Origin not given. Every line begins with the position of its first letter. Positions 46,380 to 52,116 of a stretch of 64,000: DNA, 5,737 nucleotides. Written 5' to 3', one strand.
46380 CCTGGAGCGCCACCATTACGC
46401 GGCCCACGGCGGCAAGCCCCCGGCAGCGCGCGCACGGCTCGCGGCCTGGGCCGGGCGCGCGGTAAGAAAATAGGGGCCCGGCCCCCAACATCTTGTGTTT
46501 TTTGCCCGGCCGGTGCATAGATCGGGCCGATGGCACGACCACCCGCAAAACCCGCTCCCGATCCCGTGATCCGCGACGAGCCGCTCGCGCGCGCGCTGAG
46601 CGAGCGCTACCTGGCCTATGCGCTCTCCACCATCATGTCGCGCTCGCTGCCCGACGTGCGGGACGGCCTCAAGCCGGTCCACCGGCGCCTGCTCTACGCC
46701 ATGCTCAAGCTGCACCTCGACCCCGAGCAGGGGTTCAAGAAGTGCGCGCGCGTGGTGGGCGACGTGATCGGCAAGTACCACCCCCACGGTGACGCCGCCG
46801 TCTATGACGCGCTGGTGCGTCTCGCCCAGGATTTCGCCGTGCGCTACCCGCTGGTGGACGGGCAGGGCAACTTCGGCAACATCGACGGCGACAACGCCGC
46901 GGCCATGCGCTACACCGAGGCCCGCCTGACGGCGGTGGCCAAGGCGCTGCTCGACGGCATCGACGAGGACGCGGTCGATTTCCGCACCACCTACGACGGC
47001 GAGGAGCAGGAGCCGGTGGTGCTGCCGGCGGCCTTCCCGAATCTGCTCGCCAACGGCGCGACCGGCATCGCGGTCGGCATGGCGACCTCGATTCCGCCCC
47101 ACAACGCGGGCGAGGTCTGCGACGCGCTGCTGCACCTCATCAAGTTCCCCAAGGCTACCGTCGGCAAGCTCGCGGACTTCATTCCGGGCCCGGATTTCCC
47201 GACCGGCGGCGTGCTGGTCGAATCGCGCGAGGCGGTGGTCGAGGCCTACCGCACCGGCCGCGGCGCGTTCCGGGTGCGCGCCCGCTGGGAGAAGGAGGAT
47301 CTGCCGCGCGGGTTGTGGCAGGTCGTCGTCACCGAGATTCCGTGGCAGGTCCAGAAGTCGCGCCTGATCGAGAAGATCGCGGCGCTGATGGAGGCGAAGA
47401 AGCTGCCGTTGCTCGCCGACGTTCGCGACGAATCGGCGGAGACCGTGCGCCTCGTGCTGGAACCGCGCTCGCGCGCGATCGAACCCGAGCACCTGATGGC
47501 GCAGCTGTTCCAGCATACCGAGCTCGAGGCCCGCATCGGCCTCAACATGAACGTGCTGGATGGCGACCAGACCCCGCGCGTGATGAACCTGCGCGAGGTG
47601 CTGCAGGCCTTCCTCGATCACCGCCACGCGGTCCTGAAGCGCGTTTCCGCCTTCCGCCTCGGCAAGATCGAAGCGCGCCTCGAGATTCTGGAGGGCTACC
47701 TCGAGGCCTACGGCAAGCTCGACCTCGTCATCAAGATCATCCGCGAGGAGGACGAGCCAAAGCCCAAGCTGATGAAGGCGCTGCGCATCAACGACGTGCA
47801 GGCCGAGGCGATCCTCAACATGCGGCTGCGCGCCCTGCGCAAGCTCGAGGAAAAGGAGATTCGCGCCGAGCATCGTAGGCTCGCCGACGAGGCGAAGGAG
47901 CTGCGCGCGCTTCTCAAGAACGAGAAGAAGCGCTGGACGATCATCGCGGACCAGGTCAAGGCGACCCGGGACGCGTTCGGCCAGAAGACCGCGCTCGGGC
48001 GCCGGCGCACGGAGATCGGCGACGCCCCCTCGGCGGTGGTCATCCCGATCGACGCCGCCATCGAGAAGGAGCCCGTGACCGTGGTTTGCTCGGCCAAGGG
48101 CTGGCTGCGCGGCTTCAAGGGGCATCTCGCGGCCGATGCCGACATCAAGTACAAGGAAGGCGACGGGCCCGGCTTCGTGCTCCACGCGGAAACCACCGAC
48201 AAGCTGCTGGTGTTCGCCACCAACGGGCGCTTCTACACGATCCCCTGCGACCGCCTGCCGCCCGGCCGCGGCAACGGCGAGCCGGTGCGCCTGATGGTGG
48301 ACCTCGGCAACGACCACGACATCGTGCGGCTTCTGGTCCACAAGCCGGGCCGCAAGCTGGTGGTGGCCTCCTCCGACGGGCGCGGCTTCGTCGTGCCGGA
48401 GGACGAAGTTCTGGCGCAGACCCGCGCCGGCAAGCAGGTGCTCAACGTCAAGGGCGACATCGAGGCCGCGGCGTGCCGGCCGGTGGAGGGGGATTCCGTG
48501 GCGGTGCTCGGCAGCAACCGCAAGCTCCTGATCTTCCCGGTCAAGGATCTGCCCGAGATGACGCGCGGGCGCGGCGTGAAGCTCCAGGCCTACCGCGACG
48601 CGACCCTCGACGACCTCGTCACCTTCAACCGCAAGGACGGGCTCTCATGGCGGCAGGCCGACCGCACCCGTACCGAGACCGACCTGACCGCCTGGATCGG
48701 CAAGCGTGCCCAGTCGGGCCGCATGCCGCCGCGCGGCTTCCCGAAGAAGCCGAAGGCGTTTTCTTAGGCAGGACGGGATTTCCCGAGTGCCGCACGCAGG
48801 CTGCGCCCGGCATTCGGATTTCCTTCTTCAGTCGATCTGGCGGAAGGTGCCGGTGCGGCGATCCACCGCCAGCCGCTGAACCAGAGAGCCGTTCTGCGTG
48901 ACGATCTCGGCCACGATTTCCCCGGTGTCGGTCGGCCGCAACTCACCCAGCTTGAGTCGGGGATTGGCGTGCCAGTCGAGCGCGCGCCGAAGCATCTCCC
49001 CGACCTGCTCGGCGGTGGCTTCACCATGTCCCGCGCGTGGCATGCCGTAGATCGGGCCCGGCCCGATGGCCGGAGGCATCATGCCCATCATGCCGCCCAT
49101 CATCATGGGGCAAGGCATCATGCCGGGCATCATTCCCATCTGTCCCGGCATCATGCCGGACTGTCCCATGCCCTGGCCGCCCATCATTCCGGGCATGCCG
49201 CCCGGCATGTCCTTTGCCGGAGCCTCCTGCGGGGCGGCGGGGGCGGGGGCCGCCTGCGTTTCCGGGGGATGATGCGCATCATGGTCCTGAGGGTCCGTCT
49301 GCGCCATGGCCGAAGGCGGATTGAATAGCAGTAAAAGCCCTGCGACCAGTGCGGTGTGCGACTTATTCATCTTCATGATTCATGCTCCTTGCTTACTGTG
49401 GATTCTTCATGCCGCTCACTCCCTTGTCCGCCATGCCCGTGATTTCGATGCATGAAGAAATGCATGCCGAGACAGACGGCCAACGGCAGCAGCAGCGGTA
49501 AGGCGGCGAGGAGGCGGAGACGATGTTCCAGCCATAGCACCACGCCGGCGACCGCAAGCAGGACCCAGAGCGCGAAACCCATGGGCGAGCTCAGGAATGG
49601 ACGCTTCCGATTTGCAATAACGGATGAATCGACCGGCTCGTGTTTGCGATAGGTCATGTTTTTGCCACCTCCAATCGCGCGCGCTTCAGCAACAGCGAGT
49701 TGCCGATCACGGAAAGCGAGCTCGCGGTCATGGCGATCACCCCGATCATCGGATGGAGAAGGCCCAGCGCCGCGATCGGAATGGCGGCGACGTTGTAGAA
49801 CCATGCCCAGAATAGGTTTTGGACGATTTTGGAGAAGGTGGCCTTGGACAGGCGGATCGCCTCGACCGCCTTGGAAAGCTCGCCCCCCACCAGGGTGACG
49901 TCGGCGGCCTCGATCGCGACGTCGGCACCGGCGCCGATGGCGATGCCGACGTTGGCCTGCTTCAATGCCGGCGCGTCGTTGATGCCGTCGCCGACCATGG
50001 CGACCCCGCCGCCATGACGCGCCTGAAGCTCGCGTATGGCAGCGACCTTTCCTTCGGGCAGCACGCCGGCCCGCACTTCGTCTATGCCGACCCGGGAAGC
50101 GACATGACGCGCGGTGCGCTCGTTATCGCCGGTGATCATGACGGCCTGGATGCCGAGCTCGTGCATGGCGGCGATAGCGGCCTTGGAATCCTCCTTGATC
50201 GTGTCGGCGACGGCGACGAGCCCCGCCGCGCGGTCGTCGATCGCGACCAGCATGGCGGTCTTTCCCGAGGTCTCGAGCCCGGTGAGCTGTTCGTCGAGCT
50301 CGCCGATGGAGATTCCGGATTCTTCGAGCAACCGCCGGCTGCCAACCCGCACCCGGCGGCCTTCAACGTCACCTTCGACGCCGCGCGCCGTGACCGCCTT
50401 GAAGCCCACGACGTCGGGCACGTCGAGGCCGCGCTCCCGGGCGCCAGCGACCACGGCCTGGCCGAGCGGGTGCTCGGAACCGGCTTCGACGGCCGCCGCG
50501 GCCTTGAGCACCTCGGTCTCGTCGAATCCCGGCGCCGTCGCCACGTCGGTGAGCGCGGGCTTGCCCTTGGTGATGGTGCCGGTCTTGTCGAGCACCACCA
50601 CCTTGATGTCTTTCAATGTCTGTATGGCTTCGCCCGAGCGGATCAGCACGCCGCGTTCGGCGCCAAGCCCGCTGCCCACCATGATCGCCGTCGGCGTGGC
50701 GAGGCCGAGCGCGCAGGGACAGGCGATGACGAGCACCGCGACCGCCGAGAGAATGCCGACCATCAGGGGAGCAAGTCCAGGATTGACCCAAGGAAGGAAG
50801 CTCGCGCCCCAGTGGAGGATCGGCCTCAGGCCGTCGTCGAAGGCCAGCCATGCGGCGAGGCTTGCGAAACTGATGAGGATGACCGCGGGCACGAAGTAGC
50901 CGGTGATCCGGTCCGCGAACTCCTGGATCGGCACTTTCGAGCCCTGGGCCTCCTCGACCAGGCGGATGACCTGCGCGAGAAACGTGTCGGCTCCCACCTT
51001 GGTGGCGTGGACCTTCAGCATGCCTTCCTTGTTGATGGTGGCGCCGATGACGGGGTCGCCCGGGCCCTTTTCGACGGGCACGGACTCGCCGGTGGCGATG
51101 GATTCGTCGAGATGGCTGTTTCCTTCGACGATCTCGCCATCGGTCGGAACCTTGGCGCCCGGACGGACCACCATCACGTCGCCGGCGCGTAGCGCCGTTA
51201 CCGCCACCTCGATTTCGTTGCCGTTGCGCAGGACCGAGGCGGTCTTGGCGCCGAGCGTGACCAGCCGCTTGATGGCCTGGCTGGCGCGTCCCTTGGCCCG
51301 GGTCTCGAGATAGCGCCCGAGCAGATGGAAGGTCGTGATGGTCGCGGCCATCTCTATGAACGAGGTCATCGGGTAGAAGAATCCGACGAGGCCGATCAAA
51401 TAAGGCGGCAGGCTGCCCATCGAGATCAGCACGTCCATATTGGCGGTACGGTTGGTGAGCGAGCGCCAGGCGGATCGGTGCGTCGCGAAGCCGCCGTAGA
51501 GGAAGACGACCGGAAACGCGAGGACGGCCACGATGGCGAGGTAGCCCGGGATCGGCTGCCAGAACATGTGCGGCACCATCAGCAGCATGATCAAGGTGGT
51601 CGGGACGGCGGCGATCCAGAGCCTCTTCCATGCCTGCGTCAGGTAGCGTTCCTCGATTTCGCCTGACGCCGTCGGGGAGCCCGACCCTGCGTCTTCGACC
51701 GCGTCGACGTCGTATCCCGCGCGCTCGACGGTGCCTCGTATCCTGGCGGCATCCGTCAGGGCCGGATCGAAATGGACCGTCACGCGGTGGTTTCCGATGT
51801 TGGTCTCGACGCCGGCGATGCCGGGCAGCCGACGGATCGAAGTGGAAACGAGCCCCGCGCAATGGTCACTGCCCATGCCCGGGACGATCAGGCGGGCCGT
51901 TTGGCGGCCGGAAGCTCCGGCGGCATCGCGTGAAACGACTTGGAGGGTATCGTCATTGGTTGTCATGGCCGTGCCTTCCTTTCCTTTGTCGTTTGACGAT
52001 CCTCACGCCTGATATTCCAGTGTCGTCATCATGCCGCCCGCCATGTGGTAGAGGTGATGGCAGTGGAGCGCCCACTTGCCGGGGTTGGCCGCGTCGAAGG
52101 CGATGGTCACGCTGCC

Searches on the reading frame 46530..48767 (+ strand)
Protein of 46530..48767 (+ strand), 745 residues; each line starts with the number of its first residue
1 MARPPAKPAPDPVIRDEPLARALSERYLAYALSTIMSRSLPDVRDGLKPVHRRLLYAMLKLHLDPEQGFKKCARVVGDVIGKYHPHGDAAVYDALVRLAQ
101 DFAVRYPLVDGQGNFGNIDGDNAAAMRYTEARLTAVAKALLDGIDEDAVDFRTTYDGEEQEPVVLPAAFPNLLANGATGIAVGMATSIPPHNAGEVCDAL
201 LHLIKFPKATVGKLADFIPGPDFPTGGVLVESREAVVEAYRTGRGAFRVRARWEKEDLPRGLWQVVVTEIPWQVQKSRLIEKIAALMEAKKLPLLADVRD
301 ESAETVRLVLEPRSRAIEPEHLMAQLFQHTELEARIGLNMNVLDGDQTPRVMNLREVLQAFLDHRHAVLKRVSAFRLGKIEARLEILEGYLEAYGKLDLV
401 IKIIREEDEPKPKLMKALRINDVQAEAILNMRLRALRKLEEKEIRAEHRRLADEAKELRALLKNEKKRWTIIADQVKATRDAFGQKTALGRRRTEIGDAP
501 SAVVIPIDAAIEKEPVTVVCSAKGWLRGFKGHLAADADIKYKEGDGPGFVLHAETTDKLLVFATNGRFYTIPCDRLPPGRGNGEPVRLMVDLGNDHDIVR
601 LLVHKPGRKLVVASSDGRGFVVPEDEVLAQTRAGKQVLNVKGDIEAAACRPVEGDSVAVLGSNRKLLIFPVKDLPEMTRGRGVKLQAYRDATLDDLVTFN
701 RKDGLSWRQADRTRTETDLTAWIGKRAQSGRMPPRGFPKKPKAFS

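Call 66: search_protein_families(library=pfam, proteins=[window:46530-48767:+])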
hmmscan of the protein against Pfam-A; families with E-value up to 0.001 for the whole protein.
window:46530-48767:+ (745 aa): 2 families
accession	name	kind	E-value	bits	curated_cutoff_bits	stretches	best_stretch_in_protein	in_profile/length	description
PF00521.26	DNA_topoisoIV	-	3.4e-147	491.2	31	1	38-476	1-431/432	DNA gyrase/topoisomerase IV, subunit A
PF03989.18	DNA_gyraseA_C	-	1.2e-13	50.7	27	1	609-643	2-38/48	DNA gyrase C-terminal domain, beta-propeller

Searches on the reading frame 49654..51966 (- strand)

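Call 66: search_protein_families(library=pfam, proteins=[window:49654-51966:-])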
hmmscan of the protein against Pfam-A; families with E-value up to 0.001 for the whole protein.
window:49654-51966:- (770 aa): 5 families
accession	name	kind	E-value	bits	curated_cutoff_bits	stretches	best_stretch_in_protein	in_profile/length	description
PF00122.25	E1-E2_ATPase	-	6.4e-53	179.4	28.1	1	240-437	4-180/181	E1-E2 ATPase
PF00702.32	Hydrolase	-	1.6e-35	123.7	26.4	1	454-672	1-191/191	haloacid dehalogenase-like hydrolase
PF00403.32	HMA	-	4.8e-12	46.5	24.8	1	26-86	2-62/62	Heavy-metal-associated domain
PF12710.13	HAD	-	8e-06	26.8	27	1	588-669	84-189/189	haloacid dehalogenase-like hydrolase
PF08282.18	Hydrolase_3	-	6.8e-05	23.2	20.9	0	655-691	206-242/255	haloacid dehalogenase-like hydrolase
